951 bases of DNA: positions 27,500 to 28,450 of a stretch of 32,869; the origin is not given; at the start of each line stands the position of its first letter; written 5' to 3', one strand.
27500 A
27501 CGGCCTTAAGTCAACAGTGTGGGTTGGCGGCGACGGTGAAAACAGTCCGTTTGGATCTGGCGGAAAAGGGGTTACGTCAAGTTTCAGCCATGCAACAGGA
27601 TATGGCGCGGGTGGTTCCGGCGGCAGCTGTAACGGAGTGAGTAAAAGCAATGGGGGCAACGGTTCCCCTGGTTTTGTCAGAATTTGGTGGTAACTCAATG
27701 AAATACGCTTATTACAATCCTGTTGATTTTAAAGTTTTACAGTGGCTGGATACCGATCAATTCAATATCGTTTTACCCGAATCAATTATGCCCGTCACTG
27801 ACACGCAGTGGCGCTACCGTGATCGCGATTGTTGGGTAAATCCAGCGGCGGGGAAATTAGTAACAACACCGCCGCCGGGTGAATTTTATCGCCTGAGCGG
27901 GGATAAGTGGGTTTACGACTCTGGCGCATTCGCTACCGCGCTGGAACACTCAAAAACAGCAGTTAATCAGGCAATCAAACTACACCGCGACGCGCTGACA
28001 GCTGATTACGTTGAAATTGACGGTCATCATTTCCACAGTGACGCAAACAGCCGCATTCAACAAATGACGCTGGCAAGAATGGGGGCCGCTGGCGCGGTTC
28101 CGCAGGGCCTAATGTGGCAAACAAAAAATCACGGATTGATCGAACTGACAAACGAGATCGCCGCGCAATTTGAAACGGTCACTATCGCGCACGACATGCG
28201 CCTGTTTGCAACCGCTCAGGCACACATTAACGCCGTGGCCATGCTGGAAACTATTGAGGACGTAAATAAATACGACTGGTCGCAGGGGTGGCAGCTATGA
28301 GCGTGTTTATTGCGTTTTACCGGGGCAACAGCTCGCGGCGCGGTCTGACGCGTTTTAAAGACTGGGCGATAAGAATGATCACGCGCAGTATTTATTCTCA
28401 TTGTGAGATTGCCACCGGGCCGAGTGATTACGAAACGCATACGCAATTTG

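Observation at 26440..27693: Tail fibre with 78-nt tandem coding repeats and a glycine-rich C-terminal domain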

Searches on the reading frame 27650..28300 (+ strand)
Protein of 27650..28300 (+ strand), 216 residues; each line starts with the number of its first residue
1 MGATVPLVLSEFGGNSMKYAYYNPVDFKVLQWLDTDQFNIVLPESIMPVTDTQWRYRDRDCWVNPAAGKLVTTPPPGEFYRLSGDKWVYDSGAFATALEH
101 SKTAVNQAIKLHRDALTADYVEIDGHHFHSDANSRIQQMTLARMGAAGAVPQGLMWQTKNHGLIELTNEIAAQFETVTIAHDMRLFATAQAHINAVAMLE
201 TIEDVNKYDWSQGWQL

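Call 4: search_protein_families(library=pfam, proteins=[window:27650-28300:+], max_evalue=0.01)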
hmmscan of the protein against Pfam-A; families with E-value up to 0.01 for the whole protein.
window:27650-28300:+ (216 aa): 1 family
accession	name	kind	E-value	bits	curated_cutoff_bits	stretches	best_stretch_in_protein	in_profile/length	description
PF14301.12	DUF4376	-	1.1e-09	39.1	25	1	102-205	3-102/106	Domain of unknown function (DUF4376)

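Call 5: search_protein_families(library=phrogs, proteins=[window:27650-28300:+], max_evalue=0.001)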
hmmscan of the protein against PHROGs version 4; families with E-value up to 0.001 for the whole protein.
window:27650-28300:+ (216 aa): 2 families
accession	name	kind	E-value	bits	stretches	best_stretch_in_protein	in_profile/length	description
phrog_2837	-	tail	2.4e-37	129.6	1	19-215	3-198/202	tail protein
phrog_1807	-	tail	7.2e-34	118.5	1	71-215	97-240/241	tail fiber protein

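Call 34: search_solved_structures(query=window:27698-28297:+, max_evalue=10, show_alignments=2)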
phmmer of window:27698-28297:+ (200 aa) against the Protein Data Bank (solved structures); distinct sequences matched with E-value up to 10: 4.
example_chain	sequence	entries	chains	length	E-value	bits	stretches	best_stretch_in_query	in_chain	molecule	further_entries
1kyh_A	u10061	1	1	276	0.29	13.9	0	51-68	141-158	Hypothetical 29.9 kDa protein in SIGY-CYDD intergenic region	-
3rph_A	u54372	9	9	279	0.3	13.8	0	51-68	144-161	ADP/ATP-dependent NAD(P)H-hydrate dehydratase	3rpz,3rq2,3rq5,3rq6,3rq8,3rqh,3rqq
2c1x_A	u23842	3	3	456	0.37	13.5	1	7-67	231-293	UDP-GLUCOSE FLAVONOID 3-O GLYCOSYLTRANSFERASE | UDP GLUCOSE:FLAVONOID 3-O-GLUCOSYLTRANSFERASE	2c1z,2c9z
7wvh_A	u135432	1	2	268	1.3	11.7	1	68-197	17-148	NAD+-glycohydrolase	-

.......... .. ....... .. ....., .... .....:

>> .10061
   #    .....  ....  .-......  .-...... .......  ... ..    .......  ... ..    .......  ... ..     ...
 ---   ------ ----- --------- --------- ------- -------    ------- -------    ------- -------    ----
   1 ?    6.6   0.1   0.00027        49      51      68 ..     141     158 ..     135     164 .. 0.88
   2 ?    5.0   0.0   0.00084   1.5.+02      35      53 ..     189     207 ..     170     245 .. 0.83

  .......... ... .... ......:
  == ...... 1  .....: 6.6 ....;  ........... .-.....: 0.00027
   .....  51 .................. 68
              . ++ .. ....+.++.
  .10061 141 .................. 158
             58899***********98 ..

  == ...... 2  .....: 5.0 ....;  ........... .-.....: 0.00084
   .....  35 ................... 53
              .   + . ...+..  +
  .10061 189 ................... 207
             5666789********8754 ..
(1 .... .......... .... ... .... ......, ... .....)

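Call 36: find_homologous_proteins(query=window:27698-28297:+, max_evalue=0.001)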
Query window:27698-28297:+ (200 aa): 145 proteins with E <= 0.001 among 226 candidates; the best 120 are listed.
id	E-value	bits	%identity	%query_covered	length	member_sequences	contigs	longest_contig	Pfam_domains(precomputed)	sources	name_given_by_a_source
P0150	9.2e-133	458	99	100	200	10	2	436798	PF14301.13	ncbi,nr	ncbi:DUF4376 domain-containing protein [Escherichia coli]|nr:DUF4376 domain-containing protein [Esch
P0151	4.1e-122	423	92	100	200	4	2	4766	PF14301.13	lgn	-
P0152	3.9e-114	397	87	100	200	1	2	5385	PF14301.13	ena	-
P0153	2.1e-111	388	84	100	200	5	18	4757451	PF14301.13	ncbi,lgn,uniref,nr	ncbi:DUF4376 domain-containing protein [Escherichia coli]|uniref:DUF4376 domain-containing protein n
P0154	1.0e-109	383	82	100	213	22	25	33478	PF14301.13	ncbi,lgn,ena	-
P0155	2.0e-105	369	79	100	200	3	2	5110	PF14301.13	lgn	-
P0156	1.1e-104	366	80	100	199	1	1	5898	PF14301.13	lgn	-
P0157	2.2e-102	359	78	100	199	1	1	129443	PF14301.13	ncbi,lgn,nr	ncbi:TPA: DUF4376 domain-containing protein [Salmonella enterica subsp. salamae serovar 16:m,t:e,n,x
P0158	4.5e-101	354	77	100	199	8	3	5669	PF14301.13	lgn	-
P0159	8.5e-101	354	78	100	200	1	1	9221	PF14301.13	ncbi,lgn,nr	ncbi:DUF4376 domain-containing protein [Salmonella enterica subsp. enterica]|nr:DUF4376 domain-conta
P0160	2.4e-100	352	77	100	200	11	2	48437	PF14301.13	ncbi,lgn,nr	ncbi:DUF4376 domain-containing protein [Salmonella enterica]|nr:DUF4376 domain-containing protein [S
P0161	2.7e-97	342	75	100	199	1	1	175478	PF14301.13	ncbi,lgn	ncbi:TPA: DUF4376 domain-containing protein [Salmonella enterica]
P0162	3.1e-95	335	74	100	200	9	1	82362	PF14301.13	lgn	-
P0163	1.2e-93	330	71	100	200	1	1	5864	PF14301.13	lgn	-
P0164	3.1e-91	322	70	100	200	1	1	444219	PF14301.13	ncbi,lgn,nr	ncbi:DUF4376 domain-containing protein [Salmonella enterica]|nr:DUF4376 domain-containing protein [S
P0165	7.5e-83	295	65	100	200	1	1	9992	PF14301.13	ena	-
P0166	5.4e-81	289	62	100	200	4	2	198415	PF14301.13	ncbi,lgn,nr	ncbi:TPA: DUF4376 domain-containing protein [Escherichia coli]|nr:DUF4376 domain-containing protein 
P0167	3.3e-80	286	63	99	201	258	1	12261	PF14301.13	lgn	-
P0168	9.3e-80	285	61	100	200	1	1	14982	PF14301.13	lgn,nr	nr:DUF4376 domain-containing protein [Salmonella enterica]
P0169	1.0e-77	278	62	99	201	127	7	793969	PF14301.13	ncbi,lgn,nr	ncbi:DUF4376 domain-containing protein [Salmonella enterica subsp. enterica]|nr:DUF4376 domain-conta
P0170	1.0e-77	278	59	100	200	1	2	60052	PF14301.13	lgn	-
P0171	1.1e-77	278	62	100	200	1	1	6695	PF14301.13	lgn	-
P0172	1.8e-77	277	62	99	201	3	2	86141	PF14301.13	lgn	-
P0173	1.8e-77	277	61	99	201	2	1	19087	PF14301.13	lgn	-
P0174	2.0e-77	277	61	99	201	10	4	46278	PF14301.13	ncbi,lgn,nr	ncbi:DUF4376 domain-containing protein [Salmonella enterica subsp. salamae]|nr:DUF4376 domain-contai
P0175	9.1e-77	275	59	100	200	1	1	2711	PF14301.13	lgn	-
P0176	1.1e-76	275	62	99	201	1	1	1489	PF14301.13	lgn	-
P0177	3.2e-76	273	59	100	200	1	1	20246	PF14301.13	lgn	-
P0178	2.2e-75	271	58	100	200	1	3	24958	PF14301.13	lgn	-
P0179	7.4e-75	269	60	100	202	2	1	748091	PF14301.13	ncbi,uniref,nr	ncbi:DUF4376 domain-containing protein [Salmonella enterica]|uniref:DUF4376 domain-containing protei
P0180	8.1e-75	269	60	99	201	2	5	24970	PF14301.13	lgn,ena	-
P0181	9.7e-75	269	58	99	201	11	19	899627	PF14301.13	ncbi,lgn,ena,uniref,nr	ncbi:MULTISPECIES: DUF4376 domain-containing protein [Escherichia]|uniref:DUF4376 domain-containing 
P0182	1.0e-74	268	58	99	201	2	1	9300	PF14301.13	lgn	-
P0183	1.6e-74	268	58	100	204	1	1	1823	PF14301.13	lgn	-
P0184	8.4e-74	265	58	99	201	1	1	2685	PF14301.13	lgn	-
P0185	2.1e-73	264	57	99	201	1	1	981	PF14301.13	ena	-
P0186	2.1e-73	264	57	99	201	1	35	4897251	PF14301.13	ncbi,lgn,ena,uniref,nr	ncbi:TPA: DUF4376 domain-containing protein [Escherichia coli]|uniref:DUF4376 domain-containing prot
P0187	3.2e-73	264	57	99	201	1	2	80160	PF14301.13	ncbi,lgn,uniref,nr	ncbi:DUF4376 domain-containing protein [Escherichia coli]|uniref:DUF4376 domain-containing protein n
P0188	1.5e-72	261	59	99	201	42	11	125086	PF14301.13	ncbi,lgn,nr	ncbi:DUF4376 domain-containing protein [Salmonella enterica subsp. enterica serovar Molade]|nr:DUF43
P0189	1.6e-72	261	57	99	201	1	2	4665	PF14301.13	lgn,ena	-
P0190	1.7e-72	261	58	99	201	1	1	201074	PF14301.13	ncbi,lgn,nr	ncbi:DUF4376 domain-containing protein [Salmonella enterica subsp. enterica serovar Llandoff]|nr:DUF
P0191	2.1e-72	261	57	99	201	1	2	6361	PF14301.13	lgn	-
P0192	2.7e-72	261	57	99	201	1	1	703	PF14301.13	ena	-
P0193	4.8e-72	260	57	99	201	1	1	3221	PF14301.13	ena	-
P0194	7.1e-72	259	57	99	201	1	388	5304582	PF14301.13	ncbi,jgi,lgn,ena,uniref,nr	ncbi:DUF4376 domain-containing protein [Escherichia coli]|uniref:Putative phage tail fiber assembly 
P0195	1.1e-71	259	59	99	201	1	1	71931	PF14301.13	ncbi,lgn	ncbi:DUF4376 domain-containing protein [Salmonella enterica]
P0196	4.0e-71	257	55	99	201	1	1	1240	PF14301.13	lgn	-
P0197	1.1e-70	255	57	99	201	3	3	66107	PF14301.13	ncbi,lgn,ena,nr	ncbi:TPA: DUF4376 domain-containing protein [Escherichia coli]|nr:DUF4376 domain-containing protein 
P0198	5.6e-70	253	56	99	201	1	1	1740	PF14301.13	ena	-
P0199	6.1e-70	253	56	98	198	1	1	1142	PF14301.13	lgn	-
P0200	1.2e-69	252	56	98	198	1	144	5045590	PF14301.13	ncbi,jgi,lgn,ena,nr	ncbi:DUF4376 domain-containing protein [Escherichia coli]|nr:DUF4376 domain-containing protein [Esch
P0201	1.2e-69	252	56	98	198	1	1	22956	PF14301.13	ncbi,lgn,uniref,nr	ncbi:DUF4376 domain-containing protein [Escherichia coli]|uniref:DUF4376 domain-containing protein n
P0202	2.9e-69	251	57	99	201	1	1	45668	PF14301.13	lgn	-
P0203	3.0e-69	251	56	98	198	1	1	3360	PF14301.13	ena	-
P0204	4.2e-69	250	56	98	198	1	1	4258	PF14301.13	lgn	-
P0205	9.2e-69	249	56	99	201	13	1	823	PF14301.13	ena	-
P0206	3.1e-68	247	57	99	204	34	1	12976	PF14301.13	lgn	-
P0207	8.5e-68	246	57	99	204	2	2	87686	PF14301.13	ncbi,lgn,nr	ncbi:DUF4376 domain-containing protein [Salmonella enterica subsp. enterica]|nr:DUF4376 domain-conta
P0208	2.1e-67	245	63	88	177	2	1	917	PF14301.13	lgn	-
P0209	2.5e-67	244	56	100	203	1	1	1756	PF14301.13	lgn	-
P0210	1.2e-66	242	57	100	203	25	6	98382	PF14301.13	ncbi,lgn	ncbi:DUF4376 domain-containing protein [Salmonella enterica subsp. enterica]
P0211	2.4e-65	238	54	99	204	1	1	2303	PF14301.13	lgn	-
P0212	6.3e-65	236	56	99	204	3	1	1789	PF14301.13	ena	-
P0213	6.6e-65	236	56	99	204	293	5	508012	PF14301.13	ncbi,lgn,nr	ncbi:TPA: DUF4376 domain-containing protein [Salmonella enterica]|nr:DUF4376 domain-containing prote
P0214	8.9e-65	236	55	99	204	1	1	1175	PF14301.13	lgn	-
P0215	4.2e-64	234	54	99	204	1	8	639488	PF14301.13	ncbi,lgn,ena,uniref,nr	ncbi:DUF4376 domain-containing protein [Superficieibacter sp. 1612_C1]|uniref:DUF4376 domain-contain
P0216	6.2e-64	233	55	99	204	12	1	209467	PF14301.13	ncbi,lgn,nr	ncbi:DUF4376 domain-containing protein [Escherichia coli]|nr:DUF4376 domain-containing protein [Esch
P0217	1.6e-63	232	55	99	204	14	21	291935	PF14301.13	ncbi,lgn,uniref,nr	ncbi:TPA_asm: DUF4376 domain-containing protein [Salmonella enterica subsp. salamae serovar 42:z:1,5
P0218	6.2e-63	230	55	99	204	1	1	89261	PF14301.13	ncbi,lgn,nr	ncbi:DUF4376 domain-containing protein [Salmonella enterica subsp. enterica serovar Dortmund]|nr:DUF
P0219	6.8e-63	230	55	99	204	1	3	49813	PF14301.13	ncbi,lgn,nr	ncbi:DUF4376 domain-containing protein [Salmonella enterica]|nr:DUF4376 domain-containing protein [S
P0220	1.3e-62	229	54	99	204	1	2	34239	PF14301.13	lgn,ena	-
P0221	4.4e-59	217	51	99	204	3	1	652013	PF14301.13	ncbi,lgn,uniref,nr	ncbi:DUF4376 domain-containing protein [Scandinavium goeteborgense]|uniref:DUF4376 domain-containing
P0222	7.1e-58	213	55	92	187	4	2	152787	PF14301.13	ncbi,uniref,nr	ncbi:DUF4376 domain-containing protein [Salmonella enterica]|uniref:DUF4376 domain-containing protei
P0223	1.2e-57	213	54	92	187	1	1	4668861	PF14301.13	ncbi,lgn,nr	ncbi:hypothetical protein LFZ8_21510 [Salmonella enterica subsp. enterica serovar Djakarta str. S-10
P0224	1.3e-57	213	51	99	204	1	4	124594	PF14301.13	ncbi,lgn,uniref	ncbi:TPA: DUF4376 domain-containing protein [Enterobacter cloacae]|uniref:DUF4376 domain-containing 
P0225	6.6e-57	210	49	99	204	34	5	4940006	PF14301.13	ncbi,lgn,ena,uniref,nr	ncbi:DUF4376 domain-containing protein [Escherichia albertii]|uniref:DUF4376 domain-containing prote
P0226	1.1e-56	210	54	92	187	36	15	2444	PF14301.13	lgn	-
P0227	1.1e-55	206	64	73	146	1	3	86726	PF14301.13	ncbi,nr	ncbi:hypothetical protein SEEB0236_11695 [Salmonella enterica subsp. enterica serovar Bareilly str. 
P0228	4.2e-52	195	61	74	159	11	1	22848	PF14301.13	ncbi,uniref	ncbi:DUF4376 domain-containing protein [Escherichia coli]|uniref:DUF4376 domain-containing protein n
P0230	7.1e-48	181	63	73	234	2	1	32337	PF14301.13,PF02413.23,PF28596.1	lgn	-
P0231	4.9e-47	178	59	74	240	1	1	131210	PF14301.13,PF02413.23,PF28596.1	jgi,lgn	-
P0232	8.9e-47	177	51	91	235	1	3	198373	PF14301.13,PF02413.23,PF28596.1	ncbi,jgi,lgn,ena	-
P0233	1.3e-46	177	59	74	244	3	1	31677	PF14301.13,PF02413.23,PF28596.1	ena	-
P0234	1.3e-46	177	58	74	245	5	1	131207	PF14301.13,PF02413.23,PF28596.1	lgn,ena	-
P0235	9.3e-46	174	56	74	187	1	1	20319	PF14301.13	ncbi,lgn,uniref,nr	ncbi:DUF4376 domain-containing protein [Leminorella grimontii]|uniref:DUF4376 domain-containing prot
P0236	2.4e-45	173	63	69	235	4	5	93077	PF14301.13,PF28596.1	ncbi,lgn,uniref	ncbi:DUF4376 domain-containing protein [Enterobacter hormaechei]|uniref:DUF4376 domain-containing pr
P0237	2.8e-45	172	60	73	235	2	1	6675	PF14301.13,PF02413.23,PF28596.1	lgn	-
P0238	7.4e-45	171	61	71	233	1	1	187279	PF14301.13,PF02413.23,PF28596.1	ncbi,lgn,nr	ncbi:DUF4376 domain-containing protein [Salmonella enterica]|nr:DUF4376 domain-containing protein [S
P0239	1.5e-44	170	55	77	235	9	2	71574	PF14301.13,PF28596.1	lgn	-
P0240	3.4e-44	169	56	77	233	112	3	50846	PF14301.13,PF02413.23,PF28596.1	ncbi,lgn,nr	ncbi:DUF4376 domain-containing protein [Salmonella enterica]|nr:DUF4376 domain-containing protein [S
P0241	5.4e-44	168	72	54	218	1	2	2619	PF14301.13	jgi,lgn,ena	-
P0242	5.7e-44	168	59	74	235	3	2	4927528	PF14301.13,PF02413.23,PF28596.1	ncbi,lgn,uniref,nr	ncbi:DUF4376 domain-containing protein [Citrobacter freundii]|uniref:DUF4376 domain-containing prote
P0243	6.5e-44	168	69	60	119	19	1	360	PF14301.13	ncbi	ncbi:DUF4376 domain-containing protein, partial [Salmonella enterica]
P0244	9.0e-44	167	73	54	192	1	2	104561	PF14301.13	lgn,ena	-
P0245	9.9e-44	167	69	57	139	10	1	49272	PF14301.13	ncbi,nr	ncbi:DUF4376 domain-containing protein [Salmonella enterica subsp. enterica]|nr:DUF4376 domain-conta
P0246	1.1e-43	167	60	71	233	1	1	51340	PF14301.13,PF02413.23,PF28596.1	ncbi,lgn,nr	ncbi:DUF4376 domain-containing protein [Salmonella enterica]|nr:DUF4376 domain-containing protein [S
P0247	1.3e-43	167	56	73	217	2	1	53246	PF14301.13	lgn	-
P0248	1.5e-43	167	60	71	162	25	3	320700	PF14301.13,PF02413.23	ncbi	ncbi:DUF4376 domain-containing protein [Salmonella enterica]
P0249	1.7e-43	166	65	59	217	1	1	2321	PF14301.13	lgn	-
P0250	5.5e-43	165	62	69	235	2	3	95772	PF14301.13,PF28596.1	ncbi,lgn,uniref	ncbi:DUF4376 domain-containing protein [Enterobacter kobei]|uniref:DUF4376 domain-containing protein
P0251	5.8e-43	165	59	73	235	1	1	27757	PF14301.13,PF02413.23,PF28596.1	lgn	-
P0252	8.5e-43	164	56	77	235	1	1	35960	PF14301.13,PF28596.1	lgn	-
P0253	1.3e-42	164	56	77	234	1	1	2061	PF14301.13,PF28596.1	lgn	-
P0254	1.6e-42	163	55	77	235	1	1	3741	PF14301.13,PF28596.1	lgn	-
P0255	2.0e-42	163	52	76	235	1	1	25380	PF14301.13,PF28596.1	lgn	-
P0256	2.2e-42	163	52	84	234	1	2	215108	PF14301.13,PF02413.23,PF28596.1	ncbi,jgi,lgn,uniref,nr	ncbi:DUF4376 domain-containing protein [Enterobacter sp.]|uniref:DUF4376 domain-containing protein n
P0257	2.2e-42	163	60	71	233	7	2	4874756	PF14301.13,PF02413.23,PF28596.1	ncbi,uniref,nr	ncbi:DUF4376 domain-containing protein [Salmonella enterica]|uniref:DUF4376 domain-containing protei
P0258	2.4e-42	163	59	74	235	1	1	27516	PF14301.13,PF28596.1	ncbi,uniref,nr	ncbi:DUF4376 domain-containing protein [Serratia microhaemolytica]|uniref:DUF4376 domain-containing 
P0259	4.4e-42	162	58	71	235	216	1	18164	PF14301.13,PF27183.1,PF02413.23,PF28596.1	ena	-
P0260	4.4e-42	162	55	73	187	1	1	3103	PF14301.13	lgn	-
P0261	4.7e-42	162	59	69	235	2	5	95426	PF14301.13,PF28596.1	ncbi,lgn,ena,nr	ncbi:TPA: DUF4376 domain-containing protein [Enterobacter cloacae]|nr:DUF4376 domain-containing prot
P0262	4.9e-42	162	60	71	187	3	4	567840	PF14301.13,PF02413.23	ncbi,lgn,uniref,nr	ncbi:DUF4376 domain-containing protein [Salmonella enterica]|uniref:DUF4376 domain-containing protei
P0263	8.0e-42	161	57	71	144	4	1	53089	PF14301.13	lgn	-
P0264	1.2e-41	160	58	71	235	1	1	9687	PF14301.13,PF02413.23,PF28596.1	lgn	-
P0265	1.9e-41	160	54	77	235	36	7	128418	PF14301.13,PF28596.1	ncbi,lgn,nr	ncbi:TPA: DUF4376 domain-containing protein [Escherichia coli]|nr:DUF4376 domain-containing protein 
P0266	2.0e-41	160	57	71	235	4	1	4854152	PF14301.13,PF02413.23,PF28596.1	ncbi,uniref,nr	ncbi:DUF4376 domain-containing protein [Escherichia albertii]|uniref:DUF4376 domain-containing prote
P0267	2.1e-41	160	60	64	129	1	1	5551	PF14301.13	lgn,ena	-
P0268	2.2e-41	160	64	60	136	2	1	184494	PF14301.13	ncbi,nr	ncbi:DUF4376 domain-containing protein [Escherichia coli]|nr:DUF4376 domain-containing protein [Esch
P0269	2.3e-41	160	58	71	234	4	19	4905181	PF14301.13,PF02413.23,PF28596.1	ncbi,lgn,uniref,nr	ncbi:DUF4376 domain-containing protein [Salmonella enterica]|uniref:DUF4376 domain-containing protei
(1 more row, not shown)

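Call 46: predict_structure(alignment_id=A2)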
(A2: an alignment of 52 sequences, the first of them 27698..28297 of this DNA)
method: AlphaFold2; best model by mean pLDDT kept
length: 200 residues; sequences in the alignment: 52
mean_pLDDT: 93.8   pTM: 0.77
mean pLDDT of the five models: 93.8, 93.4, 88.8, 84.6, 81.5
residues with pLDDT >= 90: 175; 70-90: 24; 50-70: 1; < 50: 0
segments of 3 or more residues with pLDDT < 50: none
pLDDT, mean of each block of 10 residues (from residue 1): 93 93 88 95 93 93 91 95 98 96 94 92 95 95 95 96 94 98 97 86
secondary structure, 60 per line:
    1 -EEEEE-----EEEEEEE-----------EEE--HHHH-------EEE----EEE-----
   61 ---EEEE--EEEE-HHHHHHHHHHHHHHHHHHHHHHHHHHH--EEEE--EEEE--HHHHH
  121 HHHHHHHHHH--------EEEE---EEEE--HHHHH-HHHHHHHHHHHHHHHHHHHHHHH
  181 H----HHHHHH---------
elements in order: E2-6 E12-18 E30-32 H35-38 E46-48 E53-55 E64-67 E70-73 H75-101 E104-107 E110-113 H116-130 E139-142 E146-149 H152-156 H158-181 H186-191

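Call 56: fold_search(model_id=the predicted structure, library=pdb)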
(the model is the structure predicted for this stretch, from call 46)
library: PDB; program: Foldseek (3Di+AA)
matches with E <= 10: 123; with E <= 0.001: 0
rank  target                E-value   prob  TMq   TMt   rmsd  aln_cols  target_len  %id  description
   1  8j0s_a                1.2e+00  0.04  0.14  0.12  24.0       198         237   12  Cryo-EM structure of Mycobacterium tuberculosis ATP synthase in complex with bedaquiline(BDQ) (released 2024-05-22)
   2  3aei_A                1.2e+00  0.30  0.29  0.50   6.3       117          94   12  Crystal structure of the prefoldin beta2 subunit from Thermococcus strain KS-1 (released 2010-05-19)
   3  6nr8_4                1.3e+00  0.18  0.25  0.40   6.4       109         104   10  hTRiC-hPFD Class6 (released 2019-06-19)
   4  8b9a_J                1.3e+00  0.04  0.16  0.16  30.6       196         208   10  S. cerevisiae replisome + Ctf4, bound by pol alpha primase. Complex engaged with a fork DNA substrate containing a 60  (released 2023-08-09)
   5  8b9c_J                1.7e+00  0.04  0.16  0.16  30.6       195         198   10  S. cerevisiae pol alpha - replisome complex (released 2023-08-09)
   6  8fmx_A                1.8e+00  0.05  0.15  0.07  18.9       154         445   10  Langya virus F glycoprotein ectodomain in prefusion form (released 2023-06-28)
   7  2zdi_B                1.9e+00  0.16  0.29  0.46   5.9       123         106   12  Crystal structure of Prefoldin from Pyrococcus horikoshii OT3 (released 2008-02-05)
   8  8u1r_A                2.0e+00  0.06  0.12  0.06  13.5        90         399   11  Prefusion-stabilized Langya virus F protein, variant G99C/I109C (released 2023-12-27)
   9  4czx_B                2.1e+00  0.06  0.16  0.26  16.3       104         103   12  Complex of Neurospora crassa PAN2 (WD40) with PAN3 (C-TERM) (released 2014-06-04)
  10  5m4b                  2.1e+00  0.04  0.13  0.07  18.4       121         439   10  Alpha-amino epsilon-caprolactam racemase D210A mutant in complex with PLP and geminal diamine intermediate (released 2017-04-19)
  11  9jz0_A                2.1e+00  0.03  0.17  0.09  14.8       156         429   15  portal-tail complex of DNA-ejected T7 (released 2024-12-11)
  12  6shx_B                2.3e+00  0.03  0.13  0.12  15.1       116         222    9  DNA mismatch repair proteins MLH1 and MLH3 (released 2021-05-19)
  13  4m63_C                2.4e+00  0.02  0.12  0.09  17.6       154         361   11  Crystal Structure of a Filament-Like Actin Trimer Bound to the Bacterial Effector VopL (released 2013-10-23)
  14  5fqe_B                2.5e+00  0.10  0.15  0.06  14.4        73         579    8  The details of glycolipid glycan hydrolysis by the structural analysis of a family 123 glycoside hydrolase from Clostr (released 2016-03-30)
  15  4d0k_B                2.5e+00  0.06  0.16  0.26  14.3        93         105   18  Complex of Chaetomium thermophilum PAN2 (WD40-CS1) with PAN3 (C-term) (released 2014-06-04)
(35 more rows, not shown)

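Call 68: search_protein_families(library=ncbifam, proteins=[window:27698-28300:+], max_evalue=0.001)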
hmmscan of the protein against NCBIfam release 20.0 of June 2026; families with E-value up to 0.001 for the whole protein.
window:27698-28300:+ (200 aa): 0 families
